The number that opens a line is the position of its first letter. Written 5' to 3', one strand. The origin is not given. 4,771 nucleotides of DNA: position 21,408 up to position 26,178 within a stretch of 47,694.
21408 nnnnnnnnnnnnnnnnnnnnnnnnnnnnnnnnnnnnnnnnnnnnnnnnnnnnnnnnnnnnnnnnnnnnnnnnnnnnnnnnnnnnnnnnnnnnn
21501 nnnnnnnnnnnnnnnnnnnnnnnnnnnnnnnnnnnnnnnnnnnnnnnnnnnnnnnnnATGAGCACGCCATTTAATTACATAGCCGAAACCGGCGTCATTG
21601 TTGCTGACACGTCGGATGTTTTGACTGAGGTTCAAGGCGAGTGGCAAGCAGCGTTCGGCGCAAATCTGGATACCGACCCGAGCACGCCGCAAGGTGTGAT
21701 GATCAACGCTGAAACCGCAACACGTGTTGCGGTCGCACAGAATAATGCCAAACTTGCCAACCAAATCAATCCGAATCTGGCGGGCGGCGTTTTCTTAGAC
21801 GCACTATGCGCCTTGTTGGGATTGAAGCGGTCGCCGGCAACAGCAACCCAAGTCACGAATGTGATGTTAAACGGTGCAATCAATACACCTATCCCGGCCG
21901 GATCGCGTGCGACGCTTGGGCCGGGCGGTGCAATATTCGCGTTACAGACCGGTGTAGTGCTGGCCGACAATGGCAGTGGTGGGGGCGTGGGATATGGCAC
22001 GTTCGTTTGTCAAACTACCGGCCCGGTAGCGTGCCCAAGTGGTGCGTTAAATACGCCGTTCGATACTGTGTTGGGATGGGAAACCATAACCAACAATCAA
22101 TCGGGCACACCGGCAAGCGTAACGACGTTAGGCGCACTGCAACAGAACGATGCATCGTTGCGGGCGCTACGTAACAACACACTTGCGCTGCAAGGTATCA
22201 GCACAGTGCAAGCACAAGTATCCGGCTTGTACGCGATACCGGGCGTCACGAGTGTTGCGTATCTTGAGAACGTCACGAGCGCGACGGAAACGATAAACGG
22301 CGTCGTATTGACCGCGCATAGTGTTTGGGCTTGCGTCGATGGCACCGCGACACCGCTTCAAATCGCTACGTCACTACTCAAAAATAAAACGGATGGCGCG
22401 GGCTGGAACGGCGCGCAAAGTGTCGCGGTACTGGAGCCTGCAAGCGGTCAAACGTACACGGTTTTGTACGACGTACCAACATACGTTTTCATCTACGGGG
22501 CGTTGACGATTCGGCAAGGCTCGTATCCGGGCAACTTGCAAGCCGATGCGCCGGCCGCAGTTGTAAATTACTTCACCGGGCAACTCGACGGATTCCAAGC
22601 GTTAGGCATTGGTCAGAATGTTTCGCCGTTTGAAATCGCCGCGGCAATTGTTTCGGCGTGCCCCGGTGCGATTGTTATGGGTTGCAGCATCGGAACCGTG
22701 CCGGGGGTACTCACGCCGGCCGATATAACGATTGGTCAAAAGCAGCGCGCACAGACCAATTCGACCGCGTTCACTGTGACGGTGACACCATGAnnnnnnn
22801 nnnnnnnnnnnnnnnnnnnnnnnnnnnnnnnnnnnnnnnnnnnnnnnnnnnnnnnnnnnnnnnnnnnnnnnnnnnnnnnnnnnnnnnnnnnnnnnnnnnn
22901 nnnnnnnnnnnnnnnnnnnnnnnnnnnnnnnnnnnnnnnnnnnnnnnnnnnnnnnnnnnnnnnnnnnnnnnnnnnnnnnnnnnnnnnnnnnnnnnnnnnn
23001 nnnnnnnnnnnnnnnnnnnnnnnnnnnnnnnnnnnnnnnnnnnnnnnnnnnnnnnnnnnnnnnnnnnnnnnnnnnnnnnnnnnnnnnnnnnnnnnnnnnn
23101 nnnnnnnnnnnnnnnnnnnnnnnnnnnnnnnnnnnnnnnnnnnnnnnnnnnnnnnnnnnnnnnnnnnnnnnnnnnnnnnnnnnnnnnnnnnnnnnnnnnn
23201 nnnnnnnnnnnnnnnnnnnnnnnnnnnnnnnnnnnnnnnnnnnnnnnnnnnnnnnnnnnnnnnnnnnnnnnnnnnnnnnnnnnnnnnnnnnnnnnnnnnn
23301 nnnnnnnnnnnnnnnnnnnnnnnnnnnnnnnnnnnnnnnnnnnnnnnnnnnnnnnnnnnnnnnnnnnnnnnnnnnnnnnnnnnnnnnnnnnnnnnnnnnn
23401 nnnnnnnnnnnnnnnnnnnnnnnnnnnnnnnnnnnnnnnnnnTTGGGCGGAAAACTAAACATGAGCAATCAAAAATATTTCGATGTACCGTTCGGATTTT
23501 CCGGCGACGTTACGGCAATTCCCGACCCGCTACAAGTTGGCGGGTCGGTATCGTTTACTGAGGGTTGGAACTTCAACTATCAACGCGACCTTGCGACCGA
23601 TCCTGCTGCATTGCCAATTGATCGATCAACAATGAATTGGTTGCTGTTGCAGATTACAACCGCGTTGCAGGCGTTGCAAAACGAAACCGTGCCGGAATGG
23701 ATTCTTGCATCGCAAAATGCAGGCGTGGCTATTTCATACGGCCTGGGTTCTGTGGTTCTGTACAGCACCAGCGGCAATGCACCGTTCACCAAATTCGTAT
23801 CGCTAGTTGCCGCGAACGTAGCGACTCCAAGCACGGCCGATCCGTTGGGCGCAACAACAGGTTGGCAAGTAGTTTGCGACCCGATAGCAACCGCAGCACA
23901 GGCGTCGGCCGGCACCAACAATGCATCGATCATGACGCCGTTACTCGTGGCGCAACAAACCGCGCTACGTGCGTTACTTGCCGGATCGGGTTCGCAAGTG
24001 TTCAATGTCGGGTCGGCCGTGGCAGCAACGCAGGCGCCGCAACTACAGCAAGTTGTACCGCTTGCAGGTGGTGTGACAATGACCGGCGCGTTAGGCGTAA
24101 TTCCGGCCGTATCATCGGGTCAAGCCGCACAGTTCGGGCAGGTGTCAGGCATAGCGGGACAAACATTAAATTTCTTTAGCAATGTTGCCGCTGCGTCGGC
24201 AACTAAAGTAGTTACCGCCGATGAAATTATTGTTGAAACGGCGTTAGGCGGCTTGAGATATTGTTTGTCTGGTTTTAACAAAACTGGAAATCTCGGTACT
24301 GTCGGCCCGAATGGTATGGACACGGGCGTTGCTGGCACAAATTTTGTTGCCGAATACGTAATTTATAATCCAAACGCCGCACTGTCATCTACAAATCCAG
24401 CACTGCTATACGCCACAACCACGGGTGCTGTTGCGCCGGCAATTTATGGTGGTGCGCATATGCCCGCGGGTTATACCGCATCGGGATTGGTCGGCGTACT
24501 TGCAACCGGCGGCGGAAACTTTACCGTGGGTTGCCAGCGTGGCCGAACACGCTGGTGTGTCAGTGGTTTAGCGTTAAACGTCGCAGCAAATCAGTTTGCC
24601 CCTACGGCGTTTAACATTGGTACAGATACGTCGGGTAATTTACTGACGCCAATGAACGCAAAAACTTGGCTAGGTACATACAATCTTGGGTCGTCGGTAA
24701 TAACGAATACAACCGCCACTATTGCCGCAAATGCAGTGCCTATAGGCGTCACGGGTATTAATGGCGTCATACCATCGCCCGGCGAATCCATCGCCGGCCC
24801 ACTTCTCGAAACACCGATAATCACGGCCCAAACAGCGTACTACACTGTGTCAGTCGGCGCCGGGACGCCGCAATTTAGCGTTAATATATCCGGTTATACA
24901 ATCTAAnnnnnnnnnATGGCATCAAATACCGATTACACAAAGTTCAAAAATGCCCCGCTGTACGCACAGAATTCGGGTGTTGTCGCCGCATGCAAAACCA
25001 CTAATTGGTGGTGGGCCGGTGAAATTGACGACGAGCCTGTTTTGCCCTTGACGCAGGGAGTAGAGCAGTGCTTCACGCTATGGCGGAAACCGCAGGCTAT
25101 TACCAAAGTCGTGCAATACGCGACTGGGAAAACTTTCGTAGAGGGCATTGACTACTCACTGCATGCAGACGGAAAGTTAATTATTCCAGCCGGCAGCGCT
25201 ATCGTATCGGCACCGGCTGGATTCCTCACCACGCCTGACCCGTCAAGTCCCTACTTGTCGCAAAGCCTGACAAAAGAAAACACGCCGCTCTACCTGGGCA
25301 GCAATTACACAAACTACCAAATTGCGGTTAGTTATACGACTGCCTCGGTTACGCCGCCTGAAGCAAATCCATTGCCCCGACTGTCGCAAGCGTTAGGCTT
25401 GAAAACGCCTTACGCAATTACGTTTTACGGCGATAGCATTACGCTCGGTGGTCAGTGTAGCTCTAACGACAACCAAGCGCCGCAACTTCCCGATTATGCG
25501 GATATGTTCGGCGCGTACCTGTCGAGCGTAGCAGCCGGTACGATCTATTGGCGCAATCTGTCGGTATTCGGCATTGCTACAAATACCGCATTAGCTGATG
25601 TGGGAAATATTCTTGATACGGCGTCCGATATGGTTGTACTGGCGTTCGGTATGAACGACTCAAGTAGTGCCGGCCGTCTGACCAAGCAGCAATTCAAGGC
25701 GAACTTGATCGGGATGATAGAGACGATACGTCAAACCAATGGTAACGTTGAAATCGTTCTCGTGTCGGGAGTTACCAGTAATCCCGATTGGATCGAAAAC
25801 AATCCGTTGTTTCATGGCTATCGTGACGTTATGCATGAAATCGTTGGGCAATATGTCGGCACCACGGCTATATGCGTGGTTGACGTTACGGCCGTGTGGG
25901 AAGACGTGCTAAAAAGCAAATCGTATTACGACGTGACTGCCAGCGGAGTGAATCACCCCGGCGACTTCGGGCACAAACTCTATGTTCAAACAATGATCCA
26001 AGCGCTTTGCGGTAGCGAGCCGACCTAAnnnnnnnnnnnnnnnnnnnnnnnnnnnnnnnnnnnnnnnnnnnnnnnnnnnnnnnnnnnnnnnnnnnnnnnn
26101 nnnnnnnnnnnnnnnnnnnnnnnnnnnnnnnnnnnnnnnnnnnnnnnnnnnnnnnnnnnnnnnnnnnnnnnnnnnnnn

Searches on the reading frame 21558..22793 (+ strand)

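Call 64: search_protein_families(library=phrogs, proteins=[window:21558-22793:+], max_evalue=0.00001)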
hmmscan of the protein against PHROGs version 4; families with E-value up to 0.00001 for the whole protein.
window:21558-22793:+ (411 aa): 2 families
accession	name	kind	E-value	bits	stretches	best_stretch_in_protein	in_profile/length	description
phrog_6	-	tail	2.5e-44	152.9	1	6-409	59-407/548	baseplate wedge subunit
phrog_30339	-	unknown function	7e-15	56.2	1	4-119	12-126/150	-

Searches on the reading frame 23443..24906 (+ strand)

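Call 64: search_protein_families(library=phrogs, proteins=[window:23443-24906:+], max_evalue=0.00001)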
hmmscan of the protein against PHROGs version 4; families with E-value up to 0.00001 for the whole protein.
window:23443-24906:+ (487 aa): 3 families
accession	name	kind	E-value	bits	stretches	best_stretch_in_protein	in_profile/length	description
phrog_26622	-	tail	1.5e-32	113.9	1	9-174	2-156/691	tail fiber protein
phrog_11518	-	tail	9.9e-28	97.8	1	126-486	471-811/812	tail fiber protein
phrog_19618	-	tail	3.5e-18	66.8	1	10-156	3-149/387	tail collar protein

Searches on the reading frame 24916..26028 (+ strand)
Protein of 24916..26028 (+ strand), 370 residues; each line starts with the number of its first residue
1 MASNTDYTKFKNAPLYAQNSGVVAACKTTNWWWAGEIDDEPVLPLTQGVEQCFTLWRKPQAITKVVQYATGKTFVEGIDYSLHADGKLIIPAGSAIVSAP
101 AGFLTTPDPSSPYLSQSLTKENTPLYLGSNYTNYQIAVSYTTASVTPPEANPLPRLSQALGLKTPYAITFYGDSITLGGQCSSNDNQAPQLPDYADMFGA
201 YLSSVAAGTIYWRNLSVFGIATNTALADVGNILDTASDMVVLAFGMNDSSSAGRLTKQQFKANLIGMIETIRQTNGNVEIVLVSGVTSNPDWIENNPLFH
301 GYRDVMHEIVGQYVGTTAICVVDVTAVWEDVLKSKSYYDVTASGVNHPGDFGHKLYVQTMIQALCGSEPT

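Call 64: search_protein_families(library=phrogs, proteins=[window:24916-26028:+], max_evalue=0.00001)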
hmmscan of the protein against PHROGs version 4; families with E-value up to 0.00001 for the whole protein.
window:24916-26028:+ (370 aa): 1 family
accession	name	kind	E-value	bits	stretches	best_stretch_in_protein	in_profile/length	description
phrog_15641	-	tail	3e-06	26.8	1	208-364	206-350/679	tail fiber protein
